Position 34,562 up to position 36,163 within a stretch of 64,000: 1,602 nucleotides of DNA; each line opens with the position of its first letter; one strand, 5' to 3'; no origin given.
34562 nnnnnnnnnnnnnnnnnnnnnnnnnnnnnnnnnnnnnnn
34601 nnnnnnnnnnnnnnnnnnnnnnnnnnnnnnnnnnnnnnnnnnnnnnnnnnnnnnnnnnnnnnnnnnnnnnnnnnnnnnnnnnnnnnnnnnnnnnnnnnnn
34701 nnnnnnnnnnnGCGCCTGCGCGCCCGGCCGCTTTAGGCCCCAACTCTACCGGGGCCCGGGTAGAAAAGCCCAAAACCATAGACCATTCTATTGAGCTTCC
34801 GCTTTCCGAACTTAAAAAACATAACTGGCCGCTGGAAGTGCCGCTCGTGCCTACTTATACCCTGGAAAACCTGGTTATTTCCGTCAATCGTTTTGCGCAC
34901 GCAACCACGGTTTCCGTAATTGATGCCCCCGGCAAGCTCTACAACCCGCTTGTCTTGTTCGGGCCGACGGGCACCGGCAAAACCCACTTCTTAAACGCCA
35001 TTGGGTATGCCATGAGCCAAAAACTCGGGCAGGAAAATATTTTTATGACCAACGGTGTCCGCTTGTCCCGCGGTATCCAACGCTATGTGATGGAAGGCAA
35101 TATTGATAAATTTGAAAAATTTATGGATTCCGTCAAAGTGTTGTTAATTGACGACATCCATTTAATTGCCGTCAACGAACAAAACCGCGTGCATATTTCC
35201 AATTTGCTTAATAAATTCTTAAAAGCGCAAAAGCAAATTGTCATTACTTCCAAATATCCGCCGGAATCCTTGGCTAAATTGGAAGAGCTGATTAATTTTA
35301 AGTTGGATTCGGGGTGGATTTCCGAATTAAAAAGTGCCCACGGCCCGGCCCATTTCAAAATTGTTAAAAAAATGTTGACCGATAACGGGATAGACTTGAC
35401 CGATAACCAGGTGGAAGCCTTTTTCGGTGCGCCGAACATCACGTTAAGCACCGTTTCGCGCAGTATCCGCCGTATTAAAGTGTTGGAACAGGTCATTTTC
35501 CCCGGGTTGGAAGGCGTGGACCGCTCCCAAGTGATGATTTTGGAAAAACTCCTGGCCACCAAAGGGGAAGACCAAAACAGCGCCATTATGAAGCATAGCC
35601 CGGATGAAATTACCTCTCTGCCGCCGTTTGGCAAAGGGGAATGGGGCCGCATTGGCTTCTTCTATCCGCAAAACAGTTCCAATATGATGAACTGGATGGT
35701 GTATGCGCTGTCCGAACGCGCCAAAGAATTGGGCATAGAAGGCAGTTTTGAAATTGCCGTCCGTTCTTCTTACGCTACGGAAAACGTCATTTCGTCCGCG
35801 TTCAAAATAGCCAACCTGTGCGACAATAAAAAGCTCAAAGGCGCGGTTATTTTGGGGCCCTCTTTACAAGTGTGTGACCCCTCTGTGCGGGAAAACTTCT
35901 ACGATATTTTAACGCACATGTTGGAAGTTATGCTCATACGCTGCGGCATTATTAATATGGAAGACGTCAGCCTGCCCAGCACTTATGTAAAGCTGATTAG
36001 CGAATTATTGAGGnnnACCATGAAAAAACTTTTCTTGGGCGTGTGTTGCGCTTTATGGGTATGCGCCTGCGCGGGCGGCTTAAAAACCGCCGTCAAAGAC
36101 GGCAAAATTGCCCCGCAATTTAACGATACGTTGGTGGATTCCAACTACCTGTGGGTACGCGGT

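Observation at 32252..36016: Giant 1254-aa protein embedding a DnaA-type AAA+ module without a DNA-binding domain IV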

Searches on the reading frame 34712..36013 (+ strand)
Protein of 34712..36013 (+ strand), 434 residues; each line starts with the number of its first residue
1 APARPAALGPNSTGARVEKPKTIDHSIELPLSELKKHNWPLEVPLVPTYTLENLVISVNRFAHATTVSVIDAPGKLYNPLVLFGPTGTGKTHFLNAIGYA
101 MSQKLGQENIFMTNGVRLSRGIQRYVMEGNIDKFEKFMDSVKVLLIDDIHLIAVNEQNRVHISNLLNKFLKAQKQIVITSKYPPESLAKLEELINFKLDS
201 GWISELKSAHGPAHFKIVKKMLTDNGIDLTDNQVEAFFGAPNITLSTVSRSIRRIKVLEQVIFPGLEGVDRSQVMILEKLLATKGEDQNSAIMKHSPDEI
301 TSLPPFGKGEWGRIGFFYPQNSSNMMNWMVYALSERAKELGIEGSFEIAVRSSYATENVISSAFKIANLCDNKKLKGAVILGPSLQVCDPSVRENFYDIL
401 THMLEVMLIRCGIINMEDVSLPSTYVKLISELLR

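Call 11: search_solved_structures(query=window:34712-36013:+, max_evalue=0.01, show_alignments=2)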
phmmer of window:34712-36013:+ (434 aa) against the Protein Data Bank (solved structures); distinct sequences matched with E-value up to 0.01: 11.
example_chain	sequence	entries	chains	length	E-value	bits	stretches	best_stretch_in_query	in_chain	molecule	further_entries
8bv3_A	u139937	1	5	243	3.4e-26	95.4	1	45-236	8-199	Chromosomal replication initiator protein DnaA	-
8btg_A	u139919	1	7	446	1.2e-25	93.6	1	45-236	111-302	Chromosomal replication initiator protein DnaA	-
1l8q_A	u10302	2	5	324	1.9e-24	89.7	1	45-273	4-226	Chromosomal replication initiator protein dnaA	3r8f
2hcb_A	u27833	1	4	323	2.1e-24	89.6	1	46-273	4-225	Chromosomal replication initiator protein dnaA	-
2z4r_A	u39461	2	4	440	2e-20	76.4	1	36-233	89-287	Chromosomal replication initiator protein dnaA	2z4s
3ec2_A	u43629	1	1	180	0.0027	20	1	78-185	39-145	DNA replication protein DnaC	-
3ecc_A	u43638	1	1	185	0.0028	20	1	78-185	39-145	DNA replication protein DnaC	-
5bq5_A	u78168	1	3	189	0.0042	19.4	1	60-166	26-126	Insertion sequence IS5376 putative ATP-binding protein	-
2zts_A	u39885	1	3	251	0.008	18.4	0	80-153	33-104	Putative uncharacterized protein PH0186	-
8q3w_A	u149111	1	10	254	0.0082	18.4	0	60-165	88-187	Insertion sequence IS5376 putative ATP-binding protein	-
5he8_A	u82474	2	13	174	0.0098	18.2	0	73-154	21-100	Helicase loader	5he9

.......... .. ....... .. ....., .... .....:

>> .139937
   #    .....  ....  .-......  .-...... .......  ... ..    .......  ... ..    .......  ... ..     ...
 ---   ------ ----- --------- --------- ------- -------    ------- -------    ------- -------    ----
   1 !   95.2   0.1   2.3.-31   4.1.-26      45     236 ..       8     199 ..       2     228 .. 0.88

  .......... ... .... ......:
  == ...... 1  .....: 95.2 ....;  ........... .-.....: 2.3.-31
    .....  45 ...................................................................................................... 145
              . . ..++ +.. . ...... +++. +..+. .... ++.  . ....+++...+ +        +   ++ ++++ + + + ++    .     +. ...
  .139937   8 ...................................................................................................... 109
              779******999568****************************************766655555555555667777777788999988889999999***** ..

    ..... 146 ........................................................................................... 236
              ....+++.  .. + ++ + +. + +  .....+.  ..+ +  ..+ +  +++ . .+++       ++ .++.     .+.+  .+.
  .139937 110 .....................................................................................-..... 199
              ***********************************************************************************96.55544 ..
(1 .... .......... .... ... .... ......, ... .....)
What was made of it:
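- Checked: The best solved relatives are DnaA domain III of B. subtilis and Aquifex, at 3e-26 to 2e-24 (call 11).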

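Call 18: predict_structure(protein=window:34712-36013:+)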
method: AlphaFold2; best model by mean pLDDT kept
length: 434 residues; sequences in the alignment: 1
mean_pLDDT: 35.1   pTM: 0.23
mean pLDDT of the five models: 35.1, 34.6, 31.1, 29.0, 28.7
residues with pLDDT >= 90: 0; 70-90: 0; 50-70: 43; < 50: 391
segments of 3 or more residues with pLDDT < 50: 1-131, 140-155, 173-183, 195-218, 224-227, 232-434
pLDDT, mean of each block of 10 residues (from residue 1): 26 25 26 32 26 29 28 30 27 34 29 28 41 51 41 47 58 47 51 47 28 46 50 45 39 36 29 31 27 28 23 23 33 42 33 27 34 38 38 44 33 30 32 31
secondary structure, 60 per line:
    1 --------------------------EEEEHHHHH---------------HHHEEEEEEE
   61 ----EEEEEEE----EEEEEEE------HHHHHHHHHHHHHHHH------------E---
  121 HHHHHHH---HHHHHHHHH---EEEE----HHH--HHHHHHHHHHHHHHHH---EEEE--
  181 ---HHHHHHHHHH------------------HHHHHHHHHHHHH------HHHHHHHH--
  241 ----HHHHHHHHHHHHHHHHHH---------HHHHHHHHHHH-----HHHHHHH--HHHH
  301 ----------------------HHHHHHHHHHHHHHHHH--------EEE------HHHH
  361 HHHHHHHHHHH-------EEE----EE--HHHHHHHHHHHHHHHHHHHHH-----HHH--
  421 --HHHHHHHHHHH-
elements in order: E27-30 H31-35 E54-60 E65-71 E76-82 H89-104 H121-127 H131-139 E143-146 H156-171 E175-178 H184-193 H212-224 H231-238 H245-262 H272-282 H288-294 H297-300 H323-339 E348-350 H357-371 E379-381 H390-410 H423-433
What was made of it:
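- Tried and rejected: Single-sequence AlphaFold2 of residues 821-1254 gave pLDDT 35 and was unusable (call 18).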

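Call 19: search_protein_representatives(protein=window:34712-36013:+)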
Query: 434 residues. Proteins with E-value up to 0.001 (for the whole library): 10331; up to 1e-10: 4181; up to 1e-30: 131. The best 150 are listed.
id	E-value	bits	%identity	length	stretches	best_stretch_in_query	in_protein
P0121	5.0e-261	882.1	91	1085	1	3-434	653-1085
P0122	3.8e-221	750.8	77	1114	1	9-434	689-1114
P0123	1.5e-212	722.4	76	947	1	13-434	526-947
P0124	2.4e-210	715.2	75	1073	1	14-434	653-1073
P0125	3.4e-204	694.9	74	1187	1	11-434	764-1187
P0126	2.6e-202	688.7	70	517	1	11-433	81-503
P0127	8.0e-202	687.1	73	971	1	11-434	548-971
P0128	5.5e-197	671.2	70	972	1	8-434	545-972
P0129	7.3e-193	657.6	68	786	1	6-434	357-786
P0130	5.5e-188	641.5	70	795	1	16-415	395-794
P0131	1.4e-187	640.2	67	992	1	17-434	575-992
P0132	3.5e-181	619.1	66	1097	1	4-434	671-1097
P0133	7.5e-177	604.9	65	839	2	18-434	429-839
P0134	3.3e-171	586.3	62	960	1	14-434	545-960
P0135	1.1e-169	581.3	61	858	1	2-434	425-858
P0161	1.9e-75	270.8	38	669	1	37-432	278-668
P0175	4.6e-50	187.3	33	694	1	11-427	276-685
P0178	7.4e-48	180.0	29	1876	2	47-234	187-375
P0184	3.1e-44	168.1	30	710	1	37-434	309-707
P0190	7.3e-43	163.5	30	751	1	42-416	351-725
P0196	5.1e-41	157.5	28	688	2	46-236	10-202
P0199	6.5e-40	153.8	29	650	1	44-414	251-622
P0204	3.0e-39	151.7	26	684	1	40-427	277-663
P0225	1.1e-35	139.9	30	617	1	27-433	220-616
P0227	1.8e-35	139.2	39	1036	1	41-227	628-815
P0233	6.3e-34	134.1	28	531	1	37-431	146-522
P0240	8.0e-33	130.5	31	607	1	37-426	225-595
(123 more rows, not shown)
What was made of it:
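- On The Elusimicrobiota NTD-linker-AAA+-CTD family defined here: About 110 representatives at 50% clustering match query positions ~35-432 of the 434-aa C-terminal query (window residues 821-1254) (call 19).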

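Call 35: find_encoding_contigs(protein=P0161, flank=8000, max_places=1)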
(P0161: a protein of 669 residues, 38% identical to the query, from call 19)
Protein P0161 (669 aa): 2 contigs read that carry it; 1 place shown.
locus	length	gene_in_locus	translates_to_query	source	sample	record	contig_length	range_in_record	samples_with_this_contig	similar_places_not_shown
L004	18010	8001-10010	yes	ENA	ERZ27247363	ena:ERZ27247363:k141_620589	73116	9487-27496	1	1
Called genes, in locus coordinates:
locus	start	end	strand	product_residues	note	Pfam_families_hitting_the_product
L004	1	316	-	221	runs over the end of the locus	PF09837:DUF2064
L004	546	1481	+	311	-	PF01073:3Beta_HSD, PF01370:Epimerase, PF02719:Polysacc_synt_2, PF04321:RmlD_sub_bind, PF05368:NmrA, PF16363:GDP_Man_Dehyd, PF13460:NAD_binding_10, PF07993:NAD_binding_4 (weak)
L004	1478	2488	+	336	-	PF01073:3Beta_HSD, PF01370:Epimerase, PF02719:Polysacc_synt_2, PF04321:RmlD_sub_bind, PF13460:NAD_binding_10, PF16363:GDP_Man_Dehyd, PF07993:NAD_binding_4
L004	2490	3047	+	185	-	PF00265:TK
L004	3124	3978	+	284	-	PF02498:Bro-N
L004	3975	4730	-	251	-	PF01784:DUF34_NIF3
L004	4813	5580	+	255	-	PF00121:TIM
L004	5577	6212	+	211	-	PF06130:PTAC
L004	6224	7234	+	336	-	PF02985:HEAT (faint), PF13646:HEAT_2 (weak)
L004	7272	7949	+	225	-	PF01791:DeoC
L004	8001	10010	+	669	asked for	PF00308:Bac_DnaA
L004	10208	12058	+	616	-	PF00691:OmpA (weak)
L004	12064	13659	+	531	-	PF11104:PilM_2 (weak)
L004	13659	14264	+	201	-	-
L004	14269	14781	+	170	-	-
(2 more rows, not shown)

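Call 49: find_related_loci(query=A3, collection=genome_contigs, flank=10000)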
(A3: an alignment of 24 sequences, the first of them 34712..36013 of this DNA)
Query A3 (434 aa) in genome_contigs; peptide patterns used: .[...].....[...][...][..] (x = any residue, [..] = any of these).
230 stretches matched a pattern; 192 encode a relative of the query (tblastn E <= 1e-3); the best 80 are kept; 80 distinct loci.
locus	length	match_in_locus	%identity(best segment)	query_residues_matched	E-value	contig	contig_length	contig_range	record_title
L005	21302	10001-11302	96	1-434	0e+0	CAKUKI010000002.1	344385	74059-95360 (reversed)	MAG: uncultured Elusimicrobiales bacterium isolate REFINED_METABAT215_TOP10_CONTIGS_1500_ASSEMBLY_K77_MERGED__Hadza_MoBi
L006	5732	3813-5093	94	8-434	0e+0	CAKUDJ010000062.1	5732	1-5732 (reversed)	MAG: uncultured Elusimicrobiales bacterium isolate REFINED_METABAT215_TOP10_CONTIGS_1500_ASSEMBLY_K77_MERGED__Hadza_MoBi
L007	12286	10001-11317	88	1-434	0e+0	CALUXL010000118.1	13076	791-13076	MAG: uncultured Elusimicrobiales bacterium isolate E09__bin129 genome assembly, contig: E09__k127_1026194, whole genome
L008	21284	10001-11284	89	7-434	0e+0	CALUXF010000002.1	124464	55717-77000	MAG: uncultured Elusimicrobiales bacterium isolate BRZ_RC__bin78 genome assembly, contig: BRZ_RC__NODE_50_length_124464_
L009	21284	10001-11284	89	7-434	0e+0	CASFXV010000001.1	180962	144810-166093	uncultured bacterium isolate B32_L2_393393_idba_bin.39 genome assembly, contig: B32_L2_393393_idba_bin.39.fa_scaffold_25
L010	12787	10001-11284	89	7-434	0e+0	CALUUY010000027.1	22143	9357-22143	MAG: uncultured Elusimicrobiales bacterium isolate BRZ_KN__bin69 genome assembly, contig: BRZ_KN__NODE_2970_length_22143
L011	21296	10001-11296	89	4-434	0e+0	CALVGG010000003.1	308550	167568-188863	MAG: uncultured Elusimicrobiales bacterium isolate BRZ_EQ__bin77 genome assembly, contig: BRZ_EQ__NODE_33_length_308550_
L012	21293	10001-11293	78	4-434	0e+0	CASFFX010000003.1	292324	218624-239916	uncultured bacterium isolate SI.O50.metabat-bins.184 genome assembly, contig: SI.O50.metabat-bins.184.fa_k141_147207, wh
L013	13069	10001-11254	81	17-434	0e+0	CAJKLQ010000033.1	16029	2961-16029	MAG TPA_asm: uncultured Elusimicrobia bacterium isolate ERR321167-bin.2 genome assembly, contig: NODE_407_length_16029_c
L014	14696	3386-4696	78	1-434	0e+0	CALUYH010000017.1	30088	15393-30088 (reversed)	MAG: uncultured Elusimicrobiales bacterium isolate BRZ_SN__bin21 genome assembly, contig: BRZ_SN__NODE_1909_length_30088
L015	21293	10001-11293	78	4-434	0e+0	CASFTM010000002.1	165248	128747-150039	uncultured bacterium isolate O72_L2_361361_idba_bin.39 genome assembly, contig: O72_L2_361361_idba_bin.39.fa_scaffold_81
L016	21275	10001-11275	78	10-434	0e+0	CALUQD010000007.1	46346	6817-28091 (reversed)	MAG: uncultured Elusimicrobiales bacterium isolate BRZ_FT__bin58 genome assembly, contig: BRZ_FT__NODE_1225_length_46346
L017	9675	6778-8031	80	17-434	0e+0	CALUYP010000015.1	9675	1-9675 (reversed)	MAG: uncultured Elusimicrobiales bacterium isolate E02__bin319 genome assembly, contig: E02__k127_1070451, whole genome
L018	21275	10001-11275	79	10-434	0e+0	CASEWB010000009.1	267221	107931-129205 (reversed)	uncultured bacterium isolate SI.B9.metabat-bins.31 genome assembly, contig: SI.B9.metabat-bins.31.fa_k141_465228, whole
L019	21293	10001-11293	78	4-434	0e+0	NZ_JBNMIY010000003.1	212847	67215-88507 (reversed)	MAG: Candidatus Avelusimicrobium sp. isolate CM_BacAve2175.84 k141_265714_length_212847_cov_34.2430, whole genome shotgu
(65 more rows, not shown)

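Call 75: list_cluster_members(proteins=[P0175, P0184, P0190, P0199, P0204, P0227, P0233, P0240, P0196, P0178])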
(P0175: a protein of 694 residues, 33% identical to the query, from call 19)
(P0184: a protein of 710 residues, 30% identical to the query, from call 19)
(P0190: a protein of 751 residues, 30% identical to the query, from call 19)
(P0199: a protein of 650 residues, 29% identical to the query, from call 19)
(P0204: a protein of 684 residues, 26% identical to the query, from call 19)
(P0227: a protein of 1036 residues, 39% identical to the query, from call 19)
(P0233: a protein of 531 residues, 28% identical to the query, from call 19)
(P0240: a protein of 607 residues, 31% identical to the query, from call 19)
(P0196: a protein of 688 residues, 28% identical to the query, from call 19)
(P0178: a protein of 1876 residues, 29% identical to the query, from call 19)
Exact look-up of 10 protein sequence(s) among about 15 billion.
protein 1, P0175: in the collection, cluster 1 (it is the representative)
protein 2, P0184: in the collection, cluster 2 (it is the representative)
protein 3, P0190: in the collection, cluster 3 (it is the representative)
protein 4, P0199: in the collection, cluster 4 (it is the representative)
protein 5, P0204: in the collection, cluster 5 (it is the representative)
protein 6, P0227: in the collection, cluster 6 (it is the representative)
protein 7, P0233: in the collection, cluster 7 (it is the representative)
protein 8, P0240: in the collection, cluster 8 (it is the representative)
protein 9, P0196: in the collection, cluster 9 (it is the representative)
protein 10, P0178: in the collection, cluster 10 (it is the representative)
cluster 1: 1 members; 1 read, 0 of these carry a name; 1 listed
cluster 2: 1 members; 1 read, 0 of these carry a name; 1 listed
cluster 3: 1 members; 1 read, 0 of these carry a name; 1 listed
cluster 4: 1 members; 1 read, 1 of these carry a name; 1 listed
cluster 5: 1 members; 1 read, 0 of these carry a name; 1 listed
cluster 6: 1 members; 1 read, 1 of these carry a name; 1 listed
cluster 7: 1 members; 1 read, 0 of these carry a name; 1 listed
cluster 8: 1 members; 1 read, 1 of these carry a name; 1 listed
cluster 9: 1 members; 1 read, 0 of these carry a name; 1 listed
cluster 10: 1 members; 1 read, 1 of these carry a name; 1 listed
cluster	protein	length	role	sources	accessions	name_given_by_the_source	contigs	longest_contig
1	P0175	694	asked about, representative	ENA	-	-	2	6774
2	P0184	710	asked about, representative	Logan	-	-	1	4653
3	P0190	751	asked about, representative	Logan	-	-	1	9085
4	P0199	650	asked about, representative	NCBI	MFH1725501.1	MAG: DnaA/Hda family protein [Elusimicrobiota bacterium]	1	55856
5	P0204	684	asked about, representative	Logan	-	-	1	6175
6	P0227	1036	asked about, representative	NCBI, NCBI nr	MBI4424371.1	MAG: ATP-binding protein [Elusimicrobia bacterium] | ATP-binding protein [Elusimicrobiota bacterium]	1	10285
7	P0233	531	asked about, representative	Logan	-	-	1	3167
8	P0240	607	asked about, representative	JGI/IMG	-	hypothetical protein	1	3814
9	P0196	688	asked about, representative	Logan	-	-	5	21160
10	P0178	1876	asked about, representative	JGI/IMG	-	chromosomal replication initiator protein DnaA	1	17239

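Call 76: find_encoding_contigs(protein=P0225, flank=8000, max_places=1)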
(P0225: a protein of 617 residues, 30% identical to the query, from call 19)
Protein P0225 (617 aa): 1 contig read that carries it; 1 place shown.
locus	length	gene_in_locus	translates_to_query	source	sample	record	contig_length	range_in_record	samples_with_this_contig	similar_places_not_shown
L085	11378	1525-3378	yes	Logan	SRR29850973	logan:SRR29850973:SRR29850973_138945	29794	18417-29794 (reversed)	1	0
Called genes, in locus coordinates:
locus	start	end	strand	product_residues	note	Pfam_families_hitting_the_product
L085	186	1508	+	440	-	PF00437:T2SSE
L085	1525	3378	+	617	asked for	PF00308:Bac_DnaA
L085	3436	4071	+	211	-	PF11967:RecO_N, PF02565:RecO_C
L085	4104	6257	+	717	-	PF00403:HMA, PF00122:E1-E2_ATPase, PF00702:Hydrolase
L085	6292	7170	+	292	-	PF02091:tRNA-synt_2e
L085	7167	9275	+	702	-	PF02092:tRNA_synt_2f, PF05746:DALR_1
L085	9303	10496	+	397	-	PF00926:DHBP_synthase, PF00925:GTP_cyclohydro2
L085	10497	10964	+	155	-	PF00885:DMRL_synthase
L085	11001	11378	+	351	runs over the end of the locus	PF00383:dCMP_cyt_deam_1, PF14437:MafB19-deam, PF01872:RibD_C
